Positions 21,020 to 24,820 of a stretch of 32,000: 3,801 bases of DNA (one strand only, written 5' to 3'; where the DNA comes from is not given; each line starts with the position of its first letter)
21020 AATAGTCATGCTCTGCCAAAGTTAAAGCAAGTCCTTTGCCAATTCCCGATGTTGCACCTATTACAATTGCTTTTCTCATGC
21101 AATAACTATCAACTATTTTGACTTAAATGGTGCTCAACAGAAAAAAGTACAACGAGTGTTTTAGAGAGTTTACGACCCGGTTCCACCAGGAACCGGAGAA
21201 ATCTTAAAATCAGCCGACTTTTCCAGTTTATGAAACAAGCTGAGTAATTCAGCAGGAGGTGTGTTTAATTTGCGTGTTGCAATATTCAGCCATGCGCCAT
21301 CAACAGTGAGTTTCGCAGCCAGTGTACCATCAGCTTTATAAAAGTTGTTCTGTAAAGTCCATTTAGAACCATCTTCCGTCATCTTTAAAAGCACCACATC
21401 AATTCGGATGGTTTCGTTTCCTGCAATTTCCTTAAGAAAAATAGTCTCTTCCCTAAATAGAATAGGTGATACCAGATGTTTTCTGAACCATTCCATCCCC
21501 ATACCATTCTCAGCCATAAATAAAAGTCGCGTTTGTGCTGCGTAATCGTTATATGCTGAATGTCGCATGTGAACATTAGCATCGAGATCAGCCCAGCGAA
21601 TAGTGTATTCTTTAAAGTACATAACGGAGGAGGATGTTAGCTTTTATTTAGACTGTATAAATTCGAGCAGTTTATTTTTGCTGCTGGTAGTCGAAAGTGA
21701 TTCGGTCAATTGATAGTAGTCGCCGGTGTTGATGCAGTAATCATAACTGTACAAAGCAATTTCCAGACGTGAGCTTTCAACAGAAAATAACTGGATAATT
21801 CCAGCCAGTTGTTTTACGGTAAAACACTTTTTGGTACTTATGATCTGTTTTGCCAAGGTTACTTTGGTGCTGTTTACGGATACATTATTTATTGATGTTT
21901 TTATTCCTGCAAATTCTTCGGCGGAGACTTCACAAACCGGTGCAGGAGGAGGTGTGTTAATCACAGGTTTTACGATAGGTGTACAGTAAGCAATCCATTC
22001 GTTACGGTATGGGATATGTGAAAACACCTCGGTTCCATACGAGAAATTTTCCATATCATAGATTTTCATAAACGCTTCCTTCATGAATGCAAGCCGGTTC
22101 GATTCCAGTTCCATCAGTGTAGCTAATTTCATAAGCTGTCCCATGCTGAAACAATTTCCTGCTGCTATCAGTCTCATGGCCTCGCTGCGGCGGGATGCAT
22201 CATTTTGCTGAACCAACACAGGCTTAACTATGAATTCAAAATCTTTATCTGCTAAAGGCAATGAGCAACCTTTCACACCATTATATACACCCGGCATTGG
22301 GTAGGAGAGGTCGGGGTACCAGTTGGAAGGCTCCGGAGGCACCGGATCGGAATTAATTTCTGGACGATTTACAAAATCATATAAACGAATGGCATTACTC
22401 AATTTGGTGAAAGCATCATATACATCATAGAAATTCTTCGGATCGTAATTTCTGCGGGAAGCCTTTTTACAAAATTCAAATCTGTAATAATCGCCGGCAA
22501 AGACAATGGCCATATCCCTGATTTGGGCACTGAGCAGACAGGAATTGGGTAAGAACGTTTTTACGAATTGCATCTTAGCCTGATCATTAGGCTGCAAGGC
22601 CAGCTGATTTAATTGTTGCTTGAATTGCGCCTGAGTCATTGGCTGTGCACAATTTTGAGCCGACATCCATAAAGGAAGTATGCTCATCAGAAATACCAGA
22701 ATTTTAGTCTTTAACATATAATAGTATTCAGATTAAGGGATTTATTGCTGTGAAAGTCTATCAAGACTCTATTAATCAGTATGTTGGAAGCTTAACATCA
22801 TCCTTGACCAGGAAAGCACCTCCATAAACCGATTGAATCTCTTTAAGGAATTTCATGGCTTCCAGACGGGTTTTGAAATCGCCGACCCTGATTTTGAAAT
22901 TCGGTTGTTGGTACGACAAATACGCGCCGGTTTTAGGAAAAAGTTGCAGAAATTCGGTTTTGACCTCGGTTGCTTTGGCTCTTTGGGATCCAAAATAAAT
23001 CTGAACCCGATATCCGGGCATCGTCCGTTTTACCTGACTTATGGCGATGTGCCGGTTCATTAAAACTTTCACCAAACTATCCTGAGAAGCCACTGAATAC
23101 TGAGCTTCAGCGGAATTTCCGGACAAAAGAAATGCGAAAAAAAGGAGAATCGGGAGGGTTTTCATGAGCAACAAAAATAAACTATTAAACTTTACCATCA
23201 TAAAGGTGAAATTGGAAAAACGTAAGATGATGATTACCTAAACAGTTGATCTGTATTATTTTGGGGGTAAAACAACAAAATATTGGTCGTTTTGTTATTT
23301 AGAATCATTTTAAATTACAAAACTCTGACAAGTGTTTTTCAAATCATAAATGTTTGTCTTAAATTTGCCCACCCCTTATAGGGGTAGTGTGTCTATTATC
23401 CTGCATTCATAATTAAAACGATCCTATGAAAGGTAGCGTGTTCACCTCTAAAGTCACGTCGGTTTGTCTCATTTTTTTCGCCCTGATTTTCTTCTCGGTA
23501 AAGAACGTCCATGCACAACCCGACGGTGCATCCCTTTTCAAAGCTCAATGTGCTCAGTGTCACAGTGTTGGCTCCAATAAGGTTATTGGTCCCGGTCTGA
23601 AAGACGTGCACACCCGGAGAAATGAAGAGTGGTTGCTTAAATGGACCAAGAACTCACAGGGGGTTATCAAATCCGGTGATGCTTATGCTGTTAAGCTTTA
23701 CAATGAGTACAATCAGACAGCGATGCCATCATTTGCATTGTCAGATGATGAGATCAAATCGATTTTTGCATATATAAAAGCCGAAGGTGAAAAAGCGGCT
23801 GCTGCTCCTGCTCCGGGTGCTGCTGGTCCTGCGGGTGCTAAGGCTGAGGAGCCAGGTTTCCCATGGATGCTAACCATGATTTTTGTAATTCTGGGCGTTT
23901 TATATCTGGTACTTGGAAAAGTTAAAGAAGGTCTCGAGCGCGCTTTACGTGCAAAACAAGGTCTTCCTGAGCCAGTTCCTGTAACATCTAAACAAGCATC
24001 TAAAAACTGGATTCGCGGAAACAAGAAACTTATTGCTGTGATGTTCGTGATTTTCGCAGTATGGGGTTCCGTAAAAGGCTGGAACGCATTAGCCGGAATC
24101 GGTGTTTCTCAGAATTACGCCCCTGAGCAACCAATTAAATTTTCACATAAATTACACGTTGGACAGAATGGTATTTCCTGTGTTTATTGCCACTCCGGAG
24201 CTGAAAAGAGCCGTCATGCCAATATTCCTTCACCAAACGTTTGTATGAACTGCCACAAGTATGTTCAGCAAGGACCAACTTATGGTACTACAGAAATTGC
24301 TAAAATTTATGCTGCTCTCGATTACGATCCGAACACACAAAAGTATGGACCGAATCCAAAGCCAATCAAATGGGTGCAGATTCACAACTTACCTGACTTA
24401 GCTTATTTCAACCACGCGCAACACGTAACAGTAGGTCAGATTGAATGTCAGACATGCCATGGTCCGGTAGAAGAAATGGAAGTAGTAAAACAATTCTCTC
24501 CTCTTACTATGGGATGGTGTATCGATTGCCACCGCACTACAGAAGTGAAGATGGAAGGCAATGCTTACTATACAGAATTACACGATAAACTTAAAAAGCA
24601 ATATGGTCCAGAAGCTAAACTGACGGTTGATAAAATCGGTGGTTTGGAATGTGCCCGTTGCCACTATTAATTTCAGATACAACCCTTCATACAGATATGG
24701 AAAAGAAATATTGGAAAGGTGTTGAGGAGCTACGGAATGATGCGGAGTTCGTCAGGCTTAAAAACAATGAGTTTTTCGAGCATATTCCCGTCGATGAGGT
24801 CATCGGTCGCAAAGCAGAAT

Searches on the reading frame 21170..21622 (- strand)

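Call 7: search_protein_families(library=pfam, proteins=[window:21170-21622:-], max_evalue=0.001)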
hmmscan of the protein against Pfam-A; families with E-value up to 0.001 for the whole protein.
window:21170-21622:- (150 aa): 1 family
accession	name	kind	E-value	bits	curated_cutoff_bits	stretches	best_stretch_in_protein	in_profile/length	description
PF13279.12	4HBT_2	-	2.5e-19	70.4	25.5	1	8-128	1-120/122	Thioesterase-like superfamily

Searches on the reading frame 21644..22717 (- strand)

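Call 8: search_protein_families(library=pfam, proteins=[window:21644-22717:-], max_evalue=0.001)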
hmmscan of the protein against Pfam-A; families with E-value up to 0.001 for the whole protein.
window:21644-22717:- (357 aa): 1 family
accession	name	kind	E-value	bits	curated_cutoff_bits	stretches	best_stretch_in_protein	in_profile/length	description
PF14771.11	DUF4476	-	7.1e-31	106.8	22.5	3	265-354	3-91/91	Domain of unknown function (DUF4476)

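Call 40: search_protein_families(library=padloc, proteins=[window:21644-22717:-], max_evalue=0.01)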
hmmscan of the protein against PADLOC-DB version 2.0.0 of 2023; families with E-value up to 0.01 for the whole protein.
window:21644-22717:- (357 aa): 0 families

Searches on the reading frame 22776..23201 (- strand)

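Call 8: search_protein_families(library=pfam, proteins=[window:22776-23201:-], max_evalue=0.001)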
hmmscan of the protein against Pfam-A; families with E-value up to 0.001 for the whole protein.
window:22776-23201:- (141 aa): 1 family
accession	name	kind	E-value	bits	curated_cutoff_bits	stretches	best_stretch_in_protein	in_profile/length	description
PF05036.18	SPOR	-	4.4e-08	33.8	21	1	63-133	4-76/76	SPOR domain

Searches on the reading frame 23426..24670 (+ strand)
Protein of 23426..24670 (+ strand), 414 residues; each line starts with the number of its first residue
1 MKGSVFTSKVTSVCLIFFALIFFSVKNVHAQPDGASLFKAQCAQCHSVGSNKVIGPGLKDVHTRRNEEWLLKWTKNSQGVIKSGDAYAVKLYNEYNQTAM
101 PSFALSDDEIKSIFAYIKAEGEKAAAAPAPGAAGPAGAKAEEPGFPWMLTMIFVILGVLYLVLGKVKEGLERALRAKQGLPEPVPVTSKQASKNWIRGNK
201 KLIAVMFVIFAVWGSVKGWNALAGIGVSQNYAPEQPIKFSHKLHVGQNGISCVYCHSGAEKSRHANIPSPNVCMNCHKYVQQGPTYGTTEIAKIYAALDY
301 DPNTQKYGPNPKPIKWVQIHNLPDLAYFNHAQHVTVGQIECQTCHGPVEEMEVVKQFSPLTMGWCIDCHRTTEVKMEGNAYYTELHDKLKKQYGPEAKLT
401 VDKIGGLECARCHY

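Call 8: search_protein_families(library=pfam, proteins=[window:23426-24670:+], max_evalue=0.001)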
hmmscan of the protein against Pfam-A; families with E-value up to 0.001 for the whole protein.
window:23426-24670:+ (414 aa): 7 families
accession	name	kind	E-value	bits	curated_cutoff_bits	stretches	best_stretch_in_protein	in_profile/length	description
PF14522.11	Cytochrome_C7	-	2e-12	47.2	24.8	2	238-279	2-50/67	Cytochrome c7 and related cytochrome c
PF00034.26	Cytochrom_C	-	4e-11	44.5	21.3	1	33-118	3-87/90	Cytochrome c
PF14537.11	Cytochrom_c3_2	-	6.8e-09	36.5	25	0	338-413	6-64/79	Cytochrome c3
PF02085.21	Cytochrom_CIII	-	1.3e-08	35.5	22.9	1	326-412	21-81/101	Class III cytochrome C family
PF13442.11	Cytochrome_CBB3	-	2e-08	34.9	27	1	32-117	4-68/68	Cytochrome C oxidase, cbb3-type, subunit III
PF22113.1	Mtrc-MtrF_II-IV_dom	-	1.1e-06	28.7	30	1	251-413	8-163/176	Outer membrane cytochrome MtrC/MtrF-like, domains II/IV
PF09699.15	Paired_CXXCH_1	-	0.00053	20.1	20.6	0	333-372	1-39/41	Doubled CXXCH motif (Paired_CXXCH_1)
